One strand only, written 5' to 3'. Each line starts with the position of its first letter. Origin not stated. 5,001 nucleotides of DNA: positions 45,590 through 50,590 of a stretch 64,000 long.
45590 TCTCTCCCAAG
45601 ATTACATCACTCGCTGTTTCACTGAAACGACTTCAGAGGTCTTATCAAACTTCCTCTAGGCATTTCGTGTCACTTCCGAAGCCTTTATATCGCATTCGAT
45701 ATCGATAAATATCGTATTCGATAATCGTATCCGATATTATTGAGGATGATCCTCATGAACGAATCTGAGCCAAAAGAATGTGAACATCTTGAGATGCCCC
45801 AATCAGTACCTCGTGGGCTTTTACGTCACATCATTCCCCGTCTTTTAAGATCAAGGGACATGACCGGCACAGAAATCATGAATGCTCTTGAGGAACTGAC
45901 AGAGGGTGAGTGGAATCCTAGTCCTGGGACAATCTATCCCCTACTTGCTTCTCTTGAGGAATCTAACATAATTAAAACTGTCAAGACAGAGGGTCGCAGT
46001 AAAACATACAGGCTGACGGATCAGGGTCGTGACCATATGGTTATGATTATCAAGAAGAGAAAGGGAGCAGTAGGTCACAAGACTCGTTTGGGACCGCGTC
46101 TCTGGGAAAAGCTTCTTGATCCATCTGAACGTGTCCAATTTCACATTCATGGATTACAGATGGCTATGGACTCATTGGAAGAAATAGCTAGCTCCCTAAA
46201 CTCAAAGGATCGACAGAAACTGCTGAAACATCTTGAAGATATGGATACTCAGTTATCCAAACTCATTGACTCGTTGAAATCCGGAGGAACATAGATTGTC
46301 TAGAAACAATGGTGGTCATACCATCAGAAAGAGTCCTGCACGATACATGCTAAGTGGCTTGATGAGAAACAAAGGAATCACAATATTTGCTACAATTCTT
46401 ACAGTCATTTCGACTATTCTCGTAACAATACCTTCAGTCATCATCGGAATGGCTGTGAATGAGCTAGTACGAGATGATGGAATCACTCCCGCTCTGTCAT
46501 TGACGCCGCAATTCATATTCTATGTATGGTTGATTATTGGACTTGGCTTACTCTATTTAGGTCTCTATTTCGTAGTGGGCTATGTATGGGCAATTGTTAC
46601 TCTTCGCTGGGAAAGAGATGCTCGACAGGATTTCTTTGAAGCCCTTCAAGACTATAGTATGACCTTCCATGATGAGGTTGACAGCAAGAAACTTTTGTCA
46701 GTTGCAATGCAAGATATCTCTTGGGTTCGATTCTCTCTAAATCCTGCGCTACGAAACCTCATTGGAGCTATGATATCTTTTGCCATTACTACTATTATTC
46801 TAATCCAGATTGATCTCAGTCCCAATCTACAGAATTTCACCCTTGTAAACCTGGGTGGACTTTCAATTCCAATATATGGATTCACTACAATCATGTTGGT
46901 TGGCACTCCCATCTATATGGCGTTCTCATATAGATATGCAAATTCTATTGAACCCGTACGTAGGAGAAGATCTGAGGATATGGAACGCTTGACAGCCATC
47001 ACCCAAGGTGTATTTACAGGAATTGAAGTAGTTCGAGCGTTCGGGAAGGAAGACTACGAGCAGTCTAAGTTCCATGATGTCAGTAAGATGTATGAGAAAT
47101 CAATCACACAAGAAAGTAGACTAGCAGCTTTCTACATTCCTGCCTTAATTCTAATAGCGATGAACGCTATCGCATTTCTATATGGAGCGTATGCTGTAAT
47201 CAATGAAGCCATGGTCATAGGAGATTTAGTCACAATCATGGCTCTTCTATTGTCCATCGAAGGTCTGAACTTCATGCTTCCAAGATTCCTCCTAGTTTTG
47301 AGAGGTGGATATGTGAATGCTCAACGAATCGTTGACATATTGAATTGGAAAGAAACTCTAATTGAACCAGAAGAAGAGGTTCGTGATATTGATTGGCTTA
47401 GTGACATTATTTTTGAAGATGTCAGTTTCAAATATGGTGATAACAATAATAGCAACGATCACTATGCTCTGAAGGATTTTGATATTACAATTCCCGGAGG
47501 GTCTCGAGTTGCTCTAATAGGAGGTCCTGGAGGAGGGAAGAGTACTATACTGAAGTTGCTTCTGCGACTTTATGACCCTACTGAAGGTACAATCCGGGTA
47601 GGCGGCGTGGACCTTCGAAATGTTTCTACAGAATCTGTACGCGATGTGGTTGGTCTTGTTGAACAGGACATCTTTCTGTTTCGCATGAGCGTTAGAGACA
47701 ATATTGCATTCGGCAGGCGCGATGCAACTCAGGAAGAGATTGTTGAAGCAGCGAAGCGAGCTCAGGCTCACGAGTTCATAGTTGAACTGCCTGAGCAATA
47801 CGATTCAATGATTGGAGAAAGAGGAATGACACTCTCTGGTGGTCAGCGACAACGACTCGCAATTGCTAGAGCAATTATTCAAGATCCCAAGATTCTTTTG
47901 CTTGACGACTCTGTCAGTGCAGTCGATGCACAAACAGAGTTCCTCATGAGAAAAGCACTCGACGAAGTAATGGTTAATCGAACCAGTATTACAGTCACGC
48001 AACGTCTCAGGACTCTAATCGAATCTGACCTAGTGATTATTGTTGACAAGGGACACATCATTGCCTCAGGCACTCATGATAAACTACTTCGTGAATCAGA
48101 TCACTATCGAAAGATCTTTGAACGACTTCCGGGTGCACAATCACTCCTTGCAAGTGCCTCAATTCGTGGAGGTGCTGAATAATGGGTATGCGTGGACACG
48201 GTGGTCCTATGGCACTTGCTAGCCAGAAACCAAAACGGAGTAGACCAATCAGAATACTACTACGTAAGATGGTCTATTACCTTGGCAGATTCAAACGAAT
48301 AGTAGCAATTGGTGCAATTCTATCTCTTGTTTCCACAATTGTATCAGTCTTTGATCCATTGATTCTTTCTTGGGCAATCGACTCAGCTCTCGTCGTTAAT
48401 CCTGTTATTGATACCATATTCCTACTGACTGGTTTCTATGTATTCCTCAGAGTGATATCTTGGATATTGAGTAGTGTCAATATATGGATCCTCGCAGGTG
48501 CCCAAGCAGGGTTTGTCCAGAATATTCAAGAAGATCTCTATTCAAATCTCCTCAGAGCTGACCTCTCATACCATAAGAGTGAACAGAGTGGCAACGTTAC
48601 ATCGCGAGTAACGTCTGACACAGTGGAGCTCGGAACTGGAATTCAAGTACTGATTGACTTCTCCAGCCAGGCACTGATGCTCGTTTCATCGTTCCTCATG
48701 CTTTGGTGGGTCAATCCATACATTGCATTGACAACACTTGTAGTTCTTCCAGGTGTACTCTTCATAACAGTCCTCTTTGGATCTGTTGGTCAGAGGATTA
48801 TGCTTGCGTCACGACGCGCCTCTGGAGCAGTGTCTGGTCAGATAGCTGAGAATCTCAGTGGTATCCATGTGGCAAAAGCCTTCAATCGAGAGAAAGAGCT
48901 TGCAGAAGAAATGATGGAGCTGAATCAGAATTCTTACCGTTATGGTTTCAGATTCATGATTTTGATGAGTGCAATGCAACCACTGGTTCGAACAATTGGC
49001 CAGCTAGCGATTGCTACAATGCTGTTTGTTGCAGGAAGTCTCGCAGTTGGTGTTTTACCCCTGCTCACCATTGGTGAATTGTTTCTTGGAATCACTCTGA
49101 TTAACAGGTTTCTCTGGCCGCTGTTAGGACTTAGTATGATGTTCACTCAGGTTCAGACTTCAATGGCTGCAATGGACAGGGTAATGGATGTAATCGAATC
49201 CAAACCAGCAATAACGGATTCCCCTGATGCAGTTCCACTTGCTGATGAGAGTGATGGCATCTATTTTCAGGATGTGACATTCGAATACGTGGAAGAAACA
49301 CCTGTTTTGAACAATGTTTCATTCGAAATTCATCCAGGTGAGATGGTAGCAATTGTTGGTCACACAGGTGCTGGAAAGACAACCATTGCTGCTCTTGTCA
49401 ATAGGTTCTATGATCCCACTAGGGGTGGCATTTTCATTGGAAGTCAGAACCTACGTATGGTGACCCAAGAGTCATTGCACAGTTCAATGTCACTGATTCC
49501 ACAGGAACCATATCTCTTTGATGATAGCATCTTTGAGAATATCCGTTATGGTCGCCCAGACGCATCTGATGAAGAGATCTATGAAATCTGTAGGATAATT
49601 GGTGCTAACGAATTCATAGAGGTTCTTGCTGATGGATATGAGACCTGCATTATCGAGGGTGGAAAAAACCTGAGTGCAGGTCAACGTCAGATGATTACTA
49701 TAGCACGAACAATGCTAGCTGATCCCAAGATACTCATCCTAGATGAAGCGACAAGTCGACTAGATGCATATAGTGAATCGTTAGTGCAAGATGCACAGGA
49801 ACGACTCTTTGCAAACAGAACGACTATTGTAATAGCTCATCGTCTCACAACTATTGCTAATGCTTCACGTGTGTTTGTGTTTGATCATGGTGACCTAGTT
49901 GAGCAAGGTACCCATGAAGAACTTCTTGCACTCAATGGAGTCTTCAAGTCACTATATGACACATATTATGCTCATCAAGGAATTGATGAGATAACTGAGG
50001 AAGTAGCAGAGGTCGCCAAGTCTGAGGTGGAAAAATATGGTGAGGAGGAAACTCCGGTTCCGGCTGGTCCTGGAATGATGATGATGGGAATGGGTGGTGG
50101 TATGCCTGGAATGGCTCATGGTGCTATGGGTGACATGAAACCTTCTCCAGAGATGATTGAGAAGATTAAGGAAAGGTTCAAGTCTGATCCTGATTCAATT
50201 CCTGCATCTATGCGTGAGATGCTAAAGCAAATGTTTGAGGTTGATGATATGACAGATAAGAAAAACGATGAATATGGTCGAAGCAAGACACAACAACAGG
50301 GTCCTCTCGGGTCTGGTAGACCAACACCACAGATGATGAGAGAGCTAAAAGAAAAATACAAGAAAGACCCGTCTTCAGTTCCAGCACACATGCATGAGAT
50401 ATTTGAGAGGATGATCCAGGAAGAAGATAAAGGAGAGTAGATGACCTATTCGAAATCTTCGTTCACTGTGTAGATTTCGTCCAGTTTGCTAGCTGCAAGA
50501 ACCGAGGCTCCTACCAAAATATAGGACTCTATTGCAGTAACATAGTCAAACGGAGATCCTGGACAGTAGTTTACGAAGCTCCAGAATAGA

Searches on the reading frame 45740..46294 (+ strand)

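Call 16: search_protein_families(library=pfam, proteins=[window:45740-46294:+], max_evalue=0.01)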
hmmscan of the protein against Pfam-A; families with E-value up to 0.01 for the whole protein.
window:45740-46294:+ (184 aa): 2 families
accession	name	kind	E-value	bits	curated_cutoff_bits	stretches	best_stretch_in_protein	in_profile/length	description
PF03551.20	PadR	-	3.5e-17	62.6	27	1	35-99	4-72/75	Transcriptional regulator PadR-like family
PF01475.25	FUR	-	7.3e-06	26.6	23.1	1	32-101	13-83/121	Ferric uptake regulator family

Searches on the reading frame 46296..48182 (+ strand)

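Call 16: search_protein_families(library=pfam, proteins=[window:46296-48182:+], max_evalue=0.01)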
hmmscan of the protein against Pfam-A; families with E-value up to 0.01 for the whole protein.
window:46296-48182:+ (628 aa): 2 families
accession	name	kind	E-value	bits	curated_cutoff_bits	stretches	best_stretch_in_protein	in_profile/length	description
PF00005.33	ABC_tran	-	4.3e-31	108.8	25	1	392-539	1-135/137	ABC transporter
PF00664.28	ABC_membrane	-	4.3e-28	99.2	28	1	30-318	2-267/274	ABC transporter transmembrane region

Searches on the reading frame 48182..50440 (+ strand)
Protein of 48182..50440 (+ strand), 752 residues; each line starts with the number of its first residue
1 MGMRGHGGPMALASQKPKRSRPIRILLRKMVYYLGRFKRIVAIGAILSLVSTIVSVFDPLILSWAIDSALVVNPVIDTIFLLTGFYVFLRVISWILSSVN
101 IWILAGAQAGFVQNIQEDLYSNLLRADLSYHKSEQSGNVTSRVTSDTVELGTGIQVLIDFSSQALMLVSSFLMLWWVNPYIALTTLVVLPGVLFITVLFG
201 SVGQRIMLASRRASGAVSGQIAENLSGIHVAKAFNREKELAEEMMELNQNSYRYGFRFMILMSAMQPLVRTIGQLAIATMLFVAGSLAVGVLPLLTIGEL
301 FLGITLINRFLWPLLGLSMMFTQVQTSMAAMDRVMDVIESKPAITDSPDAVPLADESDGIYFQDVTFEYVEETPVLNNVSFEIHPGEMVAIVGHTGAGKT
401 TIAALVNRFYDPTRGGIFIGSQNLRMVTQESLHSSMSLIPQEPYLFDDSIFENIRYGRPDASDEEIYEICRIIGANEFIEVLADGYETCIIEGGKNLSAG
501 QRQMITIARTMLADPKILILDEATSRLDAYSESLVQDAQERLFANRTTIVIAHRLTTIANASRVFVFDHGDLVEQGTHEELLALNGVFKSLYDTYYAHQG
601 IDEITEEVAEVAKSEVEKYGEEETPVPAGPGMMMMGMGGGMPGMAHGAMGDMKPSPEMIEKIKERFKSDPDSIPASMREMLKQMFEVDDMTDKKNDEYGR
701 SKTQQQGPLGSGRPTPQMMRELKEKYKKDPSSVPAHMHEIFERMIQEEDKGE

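Call 16: search_protein_families(library=pfam, proteins=[window:48182-50440:+], max_evalue=0.01)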
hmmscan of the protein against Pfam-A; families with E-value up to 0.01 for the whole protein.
window:48182-50440:+ (752 aa): 6 families
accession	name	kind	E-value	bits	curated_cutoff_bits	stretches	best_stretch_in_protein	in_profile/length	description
PF00664.28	ABC_membrane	-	1e-29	104.5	28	1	42-314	2-274/274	ABC transporter transmembrane region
PF00005.33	ABC_tran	-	4.1e-29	102.4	25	1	376-525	1-137/137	ABC transporter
PF16078.10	2-oxogl_dehyd_N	-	4.7e-07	29.7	27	1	721-746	14-39/41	2-oxoglutarate dehydrogenase N-terminus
PF02463.25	SMC_N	-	0.0005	20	40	0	496-565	136-209/220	RecF/RecN/SMC N terminal domain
PF13401.12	AAA_22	-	0.004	17.9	27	0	387-527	6-96/130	AAA domain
PF13191.12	AAA_16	-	0.0065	17.4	32.6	0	386-420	24-57/167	AAA ATPase domain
